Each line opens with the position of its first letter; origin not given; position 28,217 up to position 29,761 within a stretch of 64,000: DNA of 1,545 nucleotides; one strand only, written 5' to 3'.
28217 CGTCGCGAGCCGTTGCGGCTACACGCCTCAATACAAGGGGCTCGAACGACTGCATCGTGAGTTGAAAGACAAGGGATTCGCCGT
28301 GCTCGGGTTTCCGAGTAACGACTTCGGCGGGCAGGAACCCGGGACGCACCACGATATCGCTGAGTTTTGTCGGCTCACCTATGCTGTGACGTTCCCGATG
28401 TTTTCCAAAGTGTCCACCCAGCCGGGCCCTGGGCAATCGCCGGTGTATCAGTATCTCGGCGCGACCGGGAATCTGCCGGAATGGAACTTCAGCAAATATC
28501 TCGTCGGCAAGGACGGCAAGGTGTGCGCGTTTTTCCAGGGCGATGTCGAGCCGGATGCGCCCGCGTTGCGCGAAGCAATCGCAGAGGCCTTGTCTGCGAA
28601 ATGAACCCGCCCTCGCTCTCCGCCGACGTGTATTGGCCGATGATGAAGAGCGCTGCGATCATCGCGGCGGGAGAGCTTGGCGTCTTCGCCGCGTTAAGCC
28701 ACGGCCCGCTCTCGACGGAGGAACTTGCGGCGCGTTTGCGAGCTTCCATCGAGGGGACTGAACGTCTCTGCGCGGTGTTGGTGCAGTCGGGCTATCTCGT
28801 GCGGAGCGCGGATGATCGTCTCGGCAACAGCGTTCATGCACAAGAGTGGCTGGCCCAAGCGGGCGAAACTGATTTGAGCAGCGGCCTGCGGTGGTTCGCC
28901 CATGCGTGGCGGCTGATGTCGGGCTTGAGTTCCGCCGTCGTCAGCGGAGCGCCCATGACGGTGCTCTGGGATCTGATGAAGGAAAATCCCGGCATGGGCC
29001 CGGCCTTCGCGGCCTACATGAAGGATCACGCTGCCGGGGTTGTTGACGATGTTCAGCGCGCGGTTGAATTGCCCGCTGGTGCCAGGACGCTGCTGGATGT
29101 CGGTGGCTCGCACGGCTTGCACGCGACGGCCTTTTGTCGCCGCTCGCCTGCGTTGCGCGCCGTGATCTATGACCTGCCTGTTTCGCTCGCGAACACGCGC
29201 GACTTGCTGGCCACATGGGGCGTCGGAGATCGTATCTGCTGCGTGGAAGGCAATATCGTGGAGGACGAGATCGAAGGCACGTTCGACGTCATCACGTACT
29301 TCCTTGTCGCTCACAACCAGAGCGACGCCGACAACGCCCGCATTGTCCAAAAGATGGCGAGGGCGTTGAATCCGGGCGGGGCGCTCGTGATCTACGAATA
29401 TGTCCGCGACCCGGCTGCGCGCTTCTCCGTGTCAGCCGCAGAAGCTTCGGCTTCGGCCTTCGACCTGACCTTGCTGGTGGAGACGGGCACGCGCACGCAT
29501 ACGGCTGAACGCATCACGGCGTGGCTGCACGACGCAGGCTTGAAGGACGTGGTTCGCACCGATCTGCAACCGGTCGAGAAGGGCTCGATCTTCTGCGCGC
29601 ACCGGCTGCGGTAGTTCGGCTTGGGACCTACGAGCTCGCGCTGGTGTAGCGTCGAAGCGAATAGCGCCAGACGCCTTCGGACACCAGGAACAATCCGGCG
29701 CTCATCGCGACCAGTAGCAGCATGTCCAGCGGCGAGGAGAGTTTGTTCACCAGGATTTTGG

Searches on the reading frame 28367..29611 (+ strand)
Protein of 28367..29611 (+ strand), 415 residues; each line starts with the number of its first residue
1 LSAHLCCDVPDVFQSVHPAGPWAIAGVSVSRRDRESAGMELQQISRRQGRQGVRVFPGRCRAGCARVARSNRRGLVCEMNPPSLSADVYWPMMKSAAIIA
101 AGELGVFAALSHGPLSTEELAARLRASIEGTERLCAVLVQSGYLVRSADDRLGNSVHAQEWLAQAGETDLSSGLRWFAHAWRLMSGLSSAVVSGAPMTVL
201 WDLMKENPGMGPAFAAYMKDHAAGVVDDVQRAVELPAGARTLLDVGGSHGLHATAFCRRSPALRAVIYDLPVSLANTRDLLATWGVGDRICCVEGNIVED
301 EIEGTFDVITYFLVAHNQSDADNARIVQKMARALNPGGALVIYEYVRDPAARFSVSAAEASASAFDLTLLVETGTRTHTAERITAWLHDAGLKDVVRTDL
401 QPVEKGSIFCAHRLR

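Call 33: search_protein_families(library=pfam, proteins=[window:28367-29611:+], max_evalue=0.001)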
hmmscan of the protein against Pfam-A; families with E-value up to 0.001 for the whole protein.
window:28367-29611:+ (415 aa): 8 families
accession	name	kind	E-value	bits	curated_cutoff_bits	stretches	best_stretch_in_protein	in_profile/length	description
PF00891.24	Methyltransf_2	-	2.7e-18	66.5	22.3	1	196-392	24-209/210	O-methyltransferase domain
PF08100.18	Dimerisation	-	5.4e-11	42.6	25.6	1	92-150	16-76/93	O-methyltransferase dimerisation domain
PF13489.12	Methyltransf_23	-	2e-08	34.6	27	1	226-395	10-162/164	Methyltransferase domain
PF13649.12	Methyltransf_25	-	4.9e-07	30.8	27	1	243-338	2-97/97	Methyltransferase domain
PF08241.18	Methyltransf_11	-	3e-06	28.2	21.2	1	243-342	1-95/95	Methyltransferase domain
PF08242.18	Methyltransf_12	-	3.3e-05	25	30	1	243-340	1-98/98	Methyltransferase domain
PF20922.3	Anamorsin_N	-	0.00011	22.4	27.1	1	304-374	50-120/163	Anamorsin, N-terminal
PF25213.1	HVO_A0261_N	-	0.00023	21.4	35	0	105-148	15-58/86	HVO_A0261 N-terminal domain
